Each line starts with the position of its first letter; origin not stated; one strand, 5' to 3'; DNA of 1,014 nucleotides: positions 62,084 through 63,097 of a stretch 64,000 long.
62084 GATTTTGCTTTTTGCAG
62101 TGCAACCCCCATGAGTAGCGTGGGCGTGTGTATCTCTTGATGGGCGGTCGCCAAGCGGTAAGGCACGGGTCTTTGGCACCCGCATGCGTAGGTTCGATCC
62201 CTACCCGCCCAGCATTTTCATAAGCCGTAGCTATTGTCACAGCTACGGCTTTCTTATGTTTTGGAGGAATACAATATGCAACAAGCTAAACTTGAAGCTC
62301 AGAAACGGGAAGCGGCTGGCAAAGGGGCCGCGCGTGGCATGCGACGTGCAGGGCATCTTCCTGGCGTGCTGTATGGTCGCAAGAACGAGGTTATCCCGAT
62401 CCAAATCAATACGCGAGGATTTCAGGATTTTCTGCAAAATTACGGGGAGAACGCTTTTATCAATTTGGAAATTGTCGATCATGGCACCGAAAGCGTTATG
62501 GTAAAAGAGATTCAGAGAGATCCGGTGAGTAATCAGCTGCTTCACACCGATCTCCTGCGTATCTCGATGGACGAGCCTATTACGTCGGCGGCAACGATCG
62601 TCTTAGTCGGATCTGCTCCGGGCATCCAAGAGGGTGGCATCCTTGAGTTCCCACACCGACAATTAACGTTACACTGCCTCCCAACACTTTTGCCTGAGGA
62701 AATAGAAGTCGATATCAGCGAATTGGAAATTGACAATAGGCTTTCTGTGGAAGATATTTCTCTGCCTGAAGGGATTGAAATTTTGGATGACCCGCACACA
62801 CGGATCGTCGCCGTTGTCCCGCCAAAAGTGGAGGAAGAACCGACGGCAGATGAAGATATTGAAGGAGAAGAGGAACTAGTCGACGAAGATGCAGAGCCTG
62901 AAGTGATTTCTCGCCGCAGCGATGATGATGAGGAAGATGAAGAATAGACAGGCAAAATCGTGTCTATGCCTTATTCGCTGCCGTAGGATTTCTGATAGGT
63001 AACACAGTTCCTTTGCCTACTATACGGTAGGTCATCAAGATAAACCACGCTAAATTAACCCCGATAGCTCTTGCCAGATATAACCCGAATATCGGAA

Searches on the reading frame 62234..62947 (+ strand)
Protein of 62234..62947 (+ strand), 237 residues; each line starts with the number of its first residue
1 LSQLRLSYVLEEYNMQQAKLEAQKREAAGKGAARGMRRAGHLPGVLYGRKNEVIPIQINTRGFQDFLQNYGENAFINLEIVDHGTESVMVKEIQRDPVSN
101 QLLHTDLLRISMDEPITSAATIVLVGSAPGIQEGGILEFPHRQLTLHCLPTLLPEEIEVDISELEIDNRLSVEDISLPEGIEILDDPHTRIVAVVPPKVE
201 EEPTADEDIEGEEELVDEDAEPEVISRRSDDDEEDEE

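Call 84: search_protein_families(library=pfam, proteins=[window:62234-62947:+], max_evalue=0.0001)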
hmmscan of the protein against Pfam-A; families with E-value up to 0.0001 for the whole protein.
window:62234-62947:+ (237 aa): 2 families
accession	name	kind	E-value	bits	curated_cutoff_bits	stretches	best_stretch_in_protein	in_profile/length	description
PF01386.24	Ribosomal_L25p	-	3.4e-24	85.5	23.6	1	20-107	1-82/82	Ribosomal L25p family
PF14693.11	Ribosomal_TL5_C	-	6.2e-24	84.6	27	1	116-198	2-84/84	Ribosomal protein TL5, C-terminal domain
